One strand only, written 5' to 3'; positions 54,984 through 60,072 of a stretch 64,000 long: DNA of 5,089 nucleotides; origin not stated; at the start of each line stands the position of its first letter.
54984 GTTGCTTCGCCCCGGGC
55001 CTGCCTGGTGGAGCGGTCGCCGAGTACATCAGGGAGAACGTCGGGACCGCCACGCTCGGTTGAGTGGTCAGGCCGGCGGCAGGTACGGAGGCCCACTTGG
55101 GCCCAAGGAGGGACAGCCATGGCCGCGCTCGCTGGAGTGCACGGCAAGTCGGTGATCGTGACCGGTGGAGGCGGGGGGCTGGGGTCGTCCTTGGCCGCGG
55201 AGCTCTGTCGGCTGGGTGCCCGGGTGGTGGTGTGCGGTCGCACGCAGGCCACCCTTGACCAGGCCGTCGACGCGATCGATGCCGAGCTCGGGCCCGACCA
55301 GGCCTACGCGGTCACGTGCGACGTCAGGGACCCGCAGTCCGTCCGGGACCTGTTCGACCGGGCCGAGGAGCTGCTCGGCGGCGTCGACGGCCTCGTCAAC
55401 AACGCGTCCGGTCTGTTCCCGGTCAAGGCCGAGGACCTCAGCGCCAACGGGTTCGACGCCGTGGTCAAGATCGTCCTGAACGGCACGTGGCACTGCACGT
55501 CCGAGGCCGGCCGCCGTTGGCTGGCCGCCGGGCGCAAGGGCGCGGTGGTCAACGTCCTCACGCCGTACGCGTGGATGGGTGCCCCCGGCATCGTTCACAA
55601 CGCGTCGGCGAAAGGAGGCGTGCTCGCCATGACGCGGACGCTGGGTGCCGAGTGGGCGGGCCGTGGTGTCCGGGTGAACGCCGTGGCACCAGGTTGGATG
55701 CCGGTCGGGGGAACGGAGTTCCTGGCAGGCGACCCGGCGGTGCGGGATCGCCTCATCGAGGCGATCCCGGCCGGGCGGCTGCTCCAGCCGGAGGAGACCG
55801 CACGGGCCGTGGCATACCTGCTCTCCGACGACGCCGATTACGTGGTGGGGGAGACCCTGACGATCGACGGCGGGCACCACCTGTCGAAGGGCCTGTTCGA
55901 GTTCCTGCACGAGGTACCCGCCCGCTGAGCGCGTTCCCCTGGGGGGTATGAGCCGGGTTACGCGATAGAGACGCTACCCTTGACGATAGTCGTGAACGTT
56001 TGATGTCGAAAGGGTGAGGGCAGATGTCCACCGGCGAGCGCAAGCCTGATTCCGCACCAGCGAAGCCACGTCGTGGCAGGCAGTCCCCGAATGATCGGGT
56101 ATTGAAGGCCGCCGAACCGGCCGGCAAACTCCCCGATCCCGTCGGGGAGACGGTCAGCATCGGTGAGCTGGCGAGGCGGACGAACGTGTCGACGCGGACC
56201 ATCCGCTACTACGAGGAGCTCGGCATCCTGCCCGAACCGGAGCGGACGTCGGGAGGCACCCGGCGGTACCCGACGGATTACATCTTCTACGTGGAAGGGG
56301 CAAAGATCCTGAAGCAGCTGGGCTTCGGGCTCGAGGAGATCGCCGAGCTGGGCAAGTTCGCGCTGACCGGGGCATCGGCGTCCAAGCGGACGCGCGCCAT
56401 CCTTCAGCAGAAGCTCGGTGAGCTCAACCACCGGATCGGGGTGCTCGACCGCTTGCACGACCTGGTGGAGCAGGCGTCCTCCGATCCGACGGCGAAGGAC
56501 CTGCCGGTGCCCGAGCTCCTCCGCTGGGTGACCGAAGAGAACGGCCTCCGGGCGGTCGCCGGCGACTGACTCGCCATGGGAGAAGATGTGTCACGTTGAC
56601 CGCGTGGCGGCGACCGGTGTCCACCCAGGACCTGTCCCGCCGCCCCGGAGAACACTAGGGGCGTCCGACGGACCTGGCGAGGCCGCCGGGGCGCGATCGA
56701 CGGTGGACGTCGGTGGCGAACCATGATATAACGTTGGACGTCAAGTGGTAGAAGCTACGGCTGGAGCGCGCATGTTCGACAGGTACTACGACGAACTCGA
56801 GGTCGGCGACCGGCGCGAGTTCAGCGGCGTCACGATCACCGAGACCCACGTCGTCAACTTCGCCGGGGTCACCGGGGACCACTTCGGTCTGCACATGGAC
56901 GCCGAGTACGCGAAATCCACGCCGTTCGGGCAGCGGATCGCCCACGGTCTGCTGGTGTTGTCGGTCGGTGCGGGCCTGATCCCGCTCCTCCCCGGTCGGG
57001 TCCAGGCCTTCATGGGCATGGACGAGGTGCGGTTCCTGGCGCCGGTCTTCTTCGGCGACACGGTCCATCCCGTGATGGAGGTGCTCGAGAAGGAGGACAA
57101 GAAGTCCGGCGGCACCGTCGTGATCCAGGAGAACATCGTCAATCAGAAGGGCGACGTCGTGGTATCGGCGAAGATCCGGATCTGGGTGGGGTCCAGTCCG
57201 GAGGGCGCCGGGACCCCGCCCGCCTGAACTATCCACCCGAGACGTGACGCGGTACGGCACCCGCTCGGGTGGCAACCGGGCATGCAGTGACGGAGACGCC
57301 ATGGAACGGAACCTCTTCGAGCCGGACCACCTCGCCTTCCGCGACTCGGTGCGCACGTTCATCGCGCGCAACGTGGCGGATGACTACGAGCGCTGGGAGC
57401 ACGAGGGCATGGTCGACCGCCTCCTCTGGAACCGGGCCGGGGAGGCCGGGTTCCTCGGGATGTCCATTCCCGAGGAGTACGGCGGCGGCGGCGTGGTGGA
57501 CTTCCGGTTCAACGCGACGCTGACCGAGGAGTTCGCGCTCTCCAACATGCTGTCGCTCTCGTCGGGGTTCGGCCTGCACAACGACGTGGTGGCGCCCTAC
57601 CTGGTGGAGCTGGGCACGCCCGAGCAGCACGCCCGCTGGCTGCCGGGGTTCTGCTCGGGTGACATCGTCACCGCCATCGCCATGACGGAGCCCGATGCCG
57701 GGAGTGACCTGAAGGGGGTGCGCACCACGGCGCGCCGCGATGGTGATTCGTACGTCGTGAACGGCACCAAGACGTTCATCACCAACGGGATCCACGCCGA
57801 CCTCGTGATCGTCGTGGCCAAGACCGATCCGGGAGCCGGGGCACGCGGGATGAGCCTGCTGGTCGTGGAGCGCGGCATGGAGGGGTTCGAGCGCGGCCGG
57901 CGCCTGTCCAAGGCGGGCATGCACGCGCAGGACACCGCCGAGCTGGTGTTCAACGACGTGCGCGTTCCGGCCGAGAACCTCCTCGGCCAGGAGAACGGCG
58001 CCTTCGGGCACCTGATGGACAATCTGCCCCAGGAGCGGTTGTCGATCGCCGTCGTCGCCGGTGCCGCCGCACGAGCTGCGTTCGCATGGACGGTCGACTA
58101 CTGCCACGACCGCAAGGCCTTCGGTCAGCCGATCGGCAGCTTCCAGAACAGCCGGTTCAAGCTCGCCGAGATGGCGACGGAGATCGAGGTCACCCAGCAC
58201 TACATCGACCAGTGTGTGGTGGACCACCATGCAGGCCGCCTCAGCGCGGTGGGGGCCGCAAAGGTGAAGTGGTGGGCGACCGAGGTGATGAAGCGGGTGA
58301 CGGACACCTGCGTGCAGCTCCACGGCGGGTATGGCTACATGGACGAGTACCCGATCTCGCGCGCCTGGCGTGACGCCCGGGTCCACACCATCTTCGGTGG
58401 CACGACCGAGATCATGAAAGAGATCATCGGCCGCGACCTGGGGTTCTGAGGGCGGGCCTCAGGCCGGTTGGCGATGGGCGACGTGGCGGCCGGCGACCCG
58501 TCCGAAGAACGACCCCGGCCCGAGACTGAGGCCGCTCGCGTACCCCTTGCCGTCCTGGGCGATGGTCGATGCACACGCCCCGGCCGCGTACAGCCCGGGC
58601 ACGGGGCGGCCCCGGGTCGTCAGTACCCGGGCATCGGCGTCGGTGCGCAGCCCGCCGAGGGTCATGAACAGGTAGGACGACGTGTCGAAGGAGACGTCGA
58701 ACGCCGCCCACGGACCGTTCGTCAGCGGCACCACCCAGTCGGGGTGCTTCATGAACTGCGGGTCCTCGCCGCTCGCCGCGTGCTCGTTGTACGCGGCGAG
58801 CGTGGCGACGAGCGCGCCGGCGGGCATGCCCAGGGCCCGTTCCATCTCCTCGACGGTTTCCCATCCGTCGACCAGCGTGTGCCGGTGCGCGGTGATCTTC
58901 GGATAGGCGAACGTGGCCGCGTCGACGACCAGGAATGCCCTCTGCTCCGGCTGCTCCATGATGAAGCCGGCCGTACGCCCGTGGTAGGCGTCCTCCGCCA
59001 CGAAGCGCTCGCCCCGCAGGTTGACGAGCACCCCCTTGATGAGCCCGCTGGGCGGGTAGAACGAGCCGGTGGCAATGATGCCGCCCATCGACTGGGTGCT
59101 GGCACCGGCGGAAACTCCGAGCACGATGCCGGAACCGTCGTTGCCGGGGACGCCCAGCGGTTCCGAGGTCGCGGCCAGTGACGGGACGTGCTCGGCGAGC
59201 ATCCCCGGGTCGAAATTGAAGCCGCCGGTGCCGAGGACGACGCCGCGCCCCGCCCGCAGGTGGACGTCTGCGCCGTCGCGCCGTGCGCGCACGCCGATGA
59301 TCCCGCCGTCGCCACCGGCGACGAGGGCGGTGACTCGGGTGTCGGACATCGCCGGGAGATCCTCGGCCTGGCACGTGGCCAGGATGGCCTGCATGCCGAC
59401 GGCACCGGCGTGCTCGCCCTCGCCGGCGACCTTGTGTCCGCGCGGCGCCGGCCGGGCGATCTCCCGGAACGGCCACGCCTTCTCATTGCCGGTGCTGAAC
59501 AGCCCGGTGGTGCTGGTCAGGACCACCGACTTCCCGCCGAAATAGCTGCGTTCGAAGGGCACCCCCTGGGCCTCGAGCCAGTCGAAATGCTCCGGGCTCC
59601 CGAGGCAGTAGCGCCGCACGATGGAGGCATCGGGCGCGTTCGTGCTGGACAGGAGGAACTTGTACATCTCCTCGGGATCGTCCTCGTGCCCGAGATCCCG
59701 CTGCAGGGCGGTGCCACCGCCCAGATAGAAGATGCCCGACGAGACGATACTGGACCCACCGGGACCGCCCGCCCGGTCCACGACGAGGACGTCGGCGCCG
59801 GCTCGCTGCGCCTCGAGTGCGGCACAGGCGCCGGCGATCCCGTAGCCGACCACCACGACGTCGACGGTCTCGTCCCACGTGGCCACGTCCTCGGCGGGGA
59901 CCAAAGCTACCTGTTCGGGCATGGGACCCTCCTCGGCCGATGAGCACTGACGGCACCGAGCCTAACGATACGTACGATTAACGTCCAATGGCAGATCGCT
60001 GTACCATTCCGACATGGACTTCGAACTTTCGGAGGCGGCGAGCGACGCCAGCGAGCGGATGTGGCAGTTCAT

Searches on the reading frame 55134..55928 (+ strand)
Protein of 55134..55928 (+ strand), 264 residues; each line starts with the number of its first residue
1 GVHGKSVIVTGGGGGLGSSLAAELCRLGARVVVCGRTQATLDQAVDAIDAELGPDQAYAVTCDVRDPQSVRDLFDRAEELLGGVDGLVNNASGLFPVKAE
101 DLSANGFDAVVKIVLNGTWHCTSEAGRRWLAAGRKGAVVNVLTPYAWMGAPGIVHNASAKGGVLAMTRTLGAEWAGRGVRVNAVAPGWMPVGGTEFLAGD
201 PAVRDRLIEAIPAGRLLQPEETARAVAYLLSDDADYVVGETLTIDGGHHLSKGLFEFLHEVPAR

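Call 3: search_protein_families(library=pfam, proteins=[window:55134-55928:+])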
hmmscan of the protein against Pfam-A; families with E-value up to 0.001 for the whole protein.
window:55134-55928:+ (264 aa): 4 families
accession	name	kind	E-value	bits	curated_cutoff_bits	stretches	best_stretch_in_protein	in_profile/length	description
PF13561.12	adh_short_C2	-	3e-52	178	27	1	15-249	7-236/236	Enoyl-(Acyl carrier protein) reductase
PF00106.31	adh_short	-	2.3e-42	145.1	26.6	1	5-189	1-182/195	short chain dehydrogenase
PF08659.16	KR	-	2.5e-11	44.3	22.6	1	7-120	3-118/180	KR domain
PF01370.27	Epimerase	-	0.00054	19.9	20.9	1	7-76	1-62/240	NAD dependent epimerase/dehydratase family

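Call 4: search_protein_families(library=ncbifam, proteins=[window:55134-55928:+])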
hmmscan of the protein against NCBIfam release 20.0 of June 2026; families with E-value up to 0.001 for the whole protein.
window:55134-55928:+ (264 aa): 229 families (the best 25 are shown)
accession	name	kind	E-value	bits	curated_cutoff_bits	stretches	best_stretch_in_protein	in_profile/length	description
NF005811.0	PRK07677.1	equivalog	3.9e-78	262.5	318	1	3-253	2-252/254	2,4-dienoyl-CoA reductase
NF005559.1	PRK07231.1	subfamily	2.6e-55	187.6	215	1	2-248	2-247/249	glucose 1-dehydrogenase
NF005752.0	PRK07576.1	subfamily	2.1e-52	178.1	321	1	3-253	8-255/271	SDR family oxidoreductase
NF004198.0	PRK05653.1-3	equivalog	5.8e-50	170.1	296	1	3-250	6-248/248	3-oxoacyl-ACP reductase FabG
NF009466.0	PRK12826.1-2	subfamily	2.4e-48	164.8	222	1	5-249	4-245/248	3-oxoacyl-ACP reductase FabG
NF006070.0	PRK08213.1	subfamily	2.1e-47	161.8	279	1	2-249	10-257/259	gluconate 5-dehydrogenase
NF052558.1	MBtsdlDhBudC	equivalog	2.5e-47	161.6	270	1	3-253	2-246/250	meso-2,3-butanediol dehydrogenase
NF005893.0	PRK07856.1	equivalog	6.9e-47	159.9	255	1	3-248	8-241/255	SDR family oxidoreductase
TIGR01830.1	3oxo_ACP_reduc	equivalog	1.4e-46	159.1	297.75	1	7-247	1-237/239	3-oxoacyl-[acyl-carrier-protein] reductase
TIGR01832.1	kduD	equivalog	5.9e-45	153.7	338.85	1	3-248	4-245/248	2-dehydro-3-deoxy-D-gluconate 5-dehydrogenase KduD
NF005309.0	PRK06841.1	subfamily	1.7e-44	152.2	286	1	3-249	14-253/255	GolD/DthD family dehydrogenase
NF005469.0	PRK07063.1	equivalog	2e-44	152.1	306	1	3-248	6-254/260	SDR family oxidoreductase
NF005067.0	PRK06484.1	equivalog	7.8e-43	146.8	713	1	4-249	9-252/524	short chain dehydrogenase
NF004818.0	PRK06172.1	equivalog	4.4e-42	144.2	336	1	3-248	6-250/253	SDR family oxidoreductase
NF004778.0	PRK06124.1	equivalog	2.2e-41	141.9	303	1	3-248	10-252/256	SDR family oxidoreductase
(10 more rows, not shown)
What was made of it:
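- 55134..55928 (+): SDR resembling 2,4-dienoyl-CoA reductase, immediately downstream of the small subunit. NF005811 262.5 bits, below the 318 cut-off, but well above the next family at 187 bits (call 4).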

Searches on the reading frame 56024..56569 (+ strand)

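Call 3: search_protein_families(library=pfam, proteins=[window:56024-56569:+])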
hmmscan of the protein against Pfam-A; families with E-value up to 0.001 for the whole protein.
window:56024-56569:+ (181 aa): 4 families
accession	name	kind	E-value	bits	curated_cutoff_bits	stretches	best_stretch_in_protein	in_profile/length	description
PF00376.29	MerR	-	1.9e-17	63.2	28.2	1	45-82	1-38/38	MerR family regulatory protein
PF13411.12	MerR_1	-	1.8e-14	54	21.6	1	45-109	2-65/69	MerR HTH family regulatory protein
PF09278.17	MerR-DNA-bind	-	1.2e-07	32.6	25.4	1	95-146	9-60/65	MerR, DNA binding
PF08279.18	HTH_11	-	0.00061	20.1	25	0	42-61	14-33/55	HTH domain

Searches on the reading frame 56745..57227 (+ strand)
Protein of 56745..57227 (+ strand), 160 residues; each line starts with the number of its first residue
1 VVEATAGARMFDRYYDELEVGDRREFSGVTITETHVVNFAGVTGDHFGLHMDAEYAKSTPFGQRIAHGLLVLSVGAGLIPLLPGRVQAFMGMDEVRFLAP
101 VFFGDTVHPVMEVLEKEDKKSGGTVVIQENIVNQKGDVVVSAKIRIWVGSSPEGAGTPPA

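Call 3: search_protein_families(library=pfam, proteins=[window:56745-57227:+])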
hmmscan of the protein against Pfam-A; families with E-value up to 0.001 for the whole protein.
window:56745-57227:+ (160 aa): 2 families
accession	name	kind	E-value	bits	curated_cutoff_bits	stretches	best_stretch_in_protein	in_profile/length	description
PF01575.25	MaoC_dehydratas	-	2.4e-27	95.4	27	1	20-127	6-115/123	MaoC like domain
PF13452.11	FAS1_DH_region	-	0.00011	22.8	22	1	29-140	12-130/132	FAS1-like, dehydratase domain region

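Call 4: search_protein_families(library=ncbifam, proteins=[window:56745-57227:+])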
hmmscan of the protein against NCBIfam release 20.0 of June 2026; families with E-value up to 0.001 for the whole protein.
window:56745-57227:+ (160 aa): 5 families
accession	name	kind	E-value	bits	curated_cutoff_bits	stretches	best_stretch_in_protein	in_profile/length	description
TIGR02278.1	PaaN-DH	equivalog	2e-25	89.1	562.8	1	8-143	518-657/664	phenylacetic acid degradation bifunctional protein PaaZ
NF006045.0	PRK08190.1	subfamily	1.5e-16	60.3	282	1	12-146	8-139/467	bifunctional enoyl-CoA hydratase/phosphate acetyltransferase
NF038241.1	RipB_Ich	equivalog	5.6e-13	49.2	340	1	13-153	22-170/175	(R)-specific enoyl-CoA hydratase RipB/Ich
NF010246.0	PRK13693.1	equivalog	2e-12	47.2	203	1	12-103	3-93/142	(3R)-hydroxyacyl-ACP dehydratase subunit HadB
NF040620.1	fused_HadA_HadB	exception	1.1e-11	44.8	350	1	13-104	194-284/329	fused (3R)-hydroxyacyl-ACP dehydratase subunits HadA/HadB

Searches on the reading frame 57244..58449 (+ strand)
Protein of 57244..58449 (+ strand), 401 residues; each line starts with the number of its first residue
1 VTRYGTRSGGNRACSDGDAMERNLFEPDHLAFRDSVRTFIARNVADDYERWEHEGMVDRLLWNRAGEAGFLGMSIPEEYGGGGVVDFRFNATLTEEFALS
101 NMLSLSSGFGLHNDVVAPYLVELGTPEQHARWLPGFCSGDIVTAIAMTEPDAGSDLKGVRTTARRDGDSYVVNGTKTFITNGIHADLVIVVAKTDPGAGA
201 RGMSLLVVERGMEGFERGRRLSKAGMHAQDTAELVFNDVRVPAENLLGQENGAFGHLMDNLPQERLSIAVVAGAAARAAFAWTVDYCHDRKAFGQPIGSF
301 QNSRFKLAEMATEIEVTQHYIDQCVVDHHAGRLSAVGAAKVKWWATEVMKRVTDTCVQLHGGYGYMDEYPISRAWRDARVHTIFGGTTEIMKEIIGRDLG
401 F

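Call 3: search_protein_families(library=pfam, proteins=[window:57244-58449:+])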
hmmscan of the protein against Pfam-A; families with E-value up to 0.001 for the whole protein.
window:57244-58449:+ (401 aa): 6 families
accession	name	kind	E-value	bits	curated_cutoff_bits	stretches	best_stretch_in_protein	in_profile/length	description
PF00441.29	Acyl-CoA_dh_1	-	5.7e-44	150.3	22.4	1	257-399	7-149/150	Acyl-CoA dehydrogenase, C-terminal domain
PF02771.21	Acyl-CoA_dh_N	-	5.9e-29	101.2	22.9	1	27-140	2-113/113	Acyl-CoA dehydrogenase, N-terminal domain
PF02770.24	Acyl-CoA_dh_M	-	1.3e-27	96.3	33.3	1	144-239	1-97/97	Acyl-CoA dehydrogenase, middle domain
PF08028.16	Acyl-CoA_dh_2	-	4.8e-16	59.7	22.7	1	268-384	3-129/134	Acyl-CoA dehydrogenase, C-terminal domain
PF14749.11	Acyl-CoA_ox_N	-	3.2e-05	24.9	25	1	98-137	76-115/120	Acyl-coenzyme A oxidase N-terminal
PF22924.1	ACOX_C_alpha1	-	0.00083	19.6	27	0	337-397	106-166/169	Acyl-CoA oxidase, C-alpha1 domain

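Call 43: search_protein_families(library=ncbifam, proteins=[window:57244-58449:+], max_evalue=1e-20)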
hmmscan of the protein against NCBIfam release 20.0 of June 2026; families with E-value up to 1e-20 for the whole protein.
window:57244-58449:+ (401 aa): 17 families
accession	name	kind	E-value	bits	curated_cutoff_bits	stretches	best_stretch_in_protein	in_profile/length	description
NF042972.1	AcrlCoAredClosAcrC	equivalog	1.2e-92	310.5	640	1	25-398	5-375/378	acryloyl-CoA reductase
NF058590.1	AcCoDHFadEBacil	equivalog_domain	2.4e-73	247.6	600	1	25-395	21-406/586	acyl-CoA dehydrogenase FadE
NF045552.1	GlutCoADH_Des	equivalog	2.4e-71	241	470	1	28-398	8-378/387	glutaryl-CoA dehydrogenase Acd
NF045652.1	ProlPCPDhRedW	equivalog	1.3e-67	228.3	650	1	28-400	3-374/376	L-prolyl-[peptidyl-carrier protein] dehydrogenase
NF043006.1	CyhCrbnylCoADH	equivalog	2.2e-65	221.1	650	1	35-399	14-375/380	cyclohexane-1-carbonyl-CoA dehydrogenase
NF042439.1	SulpropCoADesulf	equivalog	3.9e-61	206.9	600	1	65-397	33-368/379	3-sulfinopropanoyl-CoA desulfinase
TIGR03207.1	cyc_hxne_CoA_dh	equivalog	1e-60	205.5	575.35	1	27-398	3-370/372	cyclohexanecarboxyl-CoA dehydrogenase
NF008997.0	PRK12341.1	equivalog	4.7e-60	203.6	537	1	34-399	14-376/382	acyl-CoA dehydrogenase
NF053553.1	prodigi_MBC_PigA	equivalog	2.7e-56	191.3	500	1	30-400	10-380/381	prodigiosin MBC biosynthesis dehydrogenase PigA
NF002885.1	PRK03354.1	equivalog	8.1e-45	153.5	540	1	65-397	46-371/378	crotonobetainyl-CoA dehydrogenase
NF052270.1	Staph_DH_FadE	equivalog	1.4e-36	126.1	600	1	103-399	100-393/400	acyl-CoA dehydrogenase FadE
TIGR03204.1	pimC_large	equivalog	2.5e-33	115.6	623.85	1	25-332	4-312/395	pimeloyl-CoA dehydrogenase large subunit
TIGR03203.1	pimD_small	equivalog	1.9e-31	109.5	652.7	1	53-385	34-363/378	pimeloyl-CoA dehydrogenase small subunit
NF037942.1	ac_ACP_DH_MbtN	equivalog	2.1e-31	109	700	1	104-395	73-361/376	mycobactin biosynthesis acyl-ACP dehydrogenase MbtN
NF007000.1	PRK09463.1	subfamily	1.9e-25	89.3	600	1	43-366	60-399/726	acyl-CoA dehydrogenase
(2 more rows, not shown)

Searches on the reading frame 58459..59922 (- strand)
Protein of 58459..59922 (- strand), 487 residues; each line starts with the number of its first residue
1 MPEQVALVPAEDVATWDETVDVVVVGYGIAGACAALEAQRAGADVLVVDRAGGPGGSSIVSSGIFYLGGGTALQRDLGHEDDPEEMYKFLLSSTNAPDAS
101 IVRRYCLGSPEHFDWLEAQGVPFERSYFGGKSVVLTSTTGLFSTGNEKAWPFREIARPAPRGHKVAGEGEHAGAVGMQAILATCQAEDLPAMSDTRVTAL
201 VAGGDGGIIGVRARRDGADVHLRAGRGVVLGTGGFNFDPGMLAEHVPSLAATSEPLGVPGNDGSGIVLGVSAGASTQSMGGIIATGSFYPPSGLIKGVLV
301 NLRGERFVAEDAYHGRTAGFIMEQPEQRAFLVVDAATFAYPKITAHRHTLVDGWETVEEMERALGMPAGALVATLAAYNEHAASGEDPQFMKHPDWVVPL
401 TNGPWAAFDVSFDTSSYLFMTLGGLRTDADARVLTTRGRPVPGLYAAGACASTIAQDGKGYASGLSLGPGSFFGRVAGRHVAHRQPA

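Call 3: search_protein_families(library=pfam, proteins=[window:58459-59922:-])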
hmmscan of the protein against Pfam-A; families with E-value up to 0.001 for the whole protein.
window:58459-59922:- (487 aa): 6 families
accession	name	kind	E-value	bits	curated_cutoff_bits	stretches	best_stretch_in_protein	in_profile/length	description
PF00890.30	FAD_binding_2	-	1.6e-48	166.4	20.4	1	21-453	1-401/414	FAD binding domain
PF01266.30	DAO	-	1.1e-11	45.3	27.9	1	21-235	1-205/353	FAD dependent oxidoreductase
PF07992.20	Pyr_redox_2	-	6.8e-06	26.1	26.1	1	21-61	2-43/291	Pyridine nucleotide-disulphide oxidoreductase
PF12831.13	FAD_oxidored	-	9.1e-06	25.6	27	1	21-57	1-37/416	FAD dependent oxidoreductase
PF03486.20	HI0933_like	-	0.00018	21.5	50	0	21-55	2-36/244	HI0933-like protein Rossmann domain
PF13450.12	NAD_binding_8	-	0.00058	20.5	21.9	1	24-57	1-34/68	NAD(P)-binding Rossmann-like domain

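Call 43: search_protein_families(library=ncbifam, proteins=[window:58459-59922:-], max_evalue=1e-20)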
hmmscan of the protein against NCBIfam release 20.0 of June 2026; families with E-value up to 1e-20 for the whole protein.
window:58459-59922:- (487 aa): 21 families
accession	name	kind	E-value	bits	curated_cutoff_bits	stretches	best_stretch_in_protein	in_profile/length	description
NF005508.0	PRK07121.1-1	equivalog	5.5e-161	536.5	537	1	6-485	7-494/497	FAD-binding protein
NF005510.0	PRK07121.1-3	subfamily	5.5e-154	513.6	481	1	8-485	11-490/492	FAD-binding protein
NF005512.0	PRK07121.1-5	subfamily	4.1e-123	411.5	812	1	4-483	6-488/489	FAD-binding protein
NF005511.0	PRK07121.1-4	equivalog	5.1e-115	385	466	2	214-485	257-543/553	FAD-binding protein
NF005509.0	PRK07121.1-2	subfamily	1.3e-70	238.5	630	1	8-482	32-522/527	FAD-binding protein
NF005513.0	PRK07121.1-6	equivalog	1.3e-69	235.1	608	2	20-214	7-202/533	FAD-binding protein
TIGR01813.1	flavo_cyto_c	subfamily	1.4e-49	169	285.45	1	21-452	1-419/444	flavocytochrome c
NF009473.0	PRK12835.1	subfamily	2e-46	158.6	837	0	351-485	427-570/585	FAD-binding protein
NF009478.0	PRK12844.1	equivalog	7.6e-45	153.3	789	1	178-485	214-552/559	3-ketosteroid-delta-1-dehydrogenase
NF053717.1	VnlPnlRedVprA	equivalog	2.9e-41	141.8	600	0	352-482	353-479/481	vinyl phenol reductase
NF006130.0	PRK08274.1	equivalog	3.8e-41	141.4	369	1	18-483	4-460/467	FAD-dependent tricarballylate dehydrogenase TcuA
NF004789.0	PRK06134.1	subfamily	4.8e-39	134.4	747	1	181-484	224-570/581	FAD-dependent oxidoreductase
NF005064.0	PRK06481.1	equivalog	1.7e-34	119.4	542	1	171-482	187-500/506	flavocytochrome c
NF005882.1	PRK07843.1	equivalog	4.5e-34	117.8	788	1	178-479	206-545/547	3-oxosteroid 1-dehydrogenase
NF009477.0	PRK12843.1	equivalog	5.1e-33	114.3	758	0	12-119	9-116/578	FAD-dependent oxidoreductase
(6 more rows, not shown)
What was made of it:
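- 56024..63602 (.): Downstream catabolic genes: MerR (56024-56569), MaoC hydratase (56745-57227), ACAD (57244-58449), KstD-like FAD_binding_2 (58459-59922 -), ACAD (60014-61219), enoyl-CoA hydratase (61348-62139), SDR (62215-62991), MerR (63081-63602). Pfam and NCBIfam (calls 3, 43).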
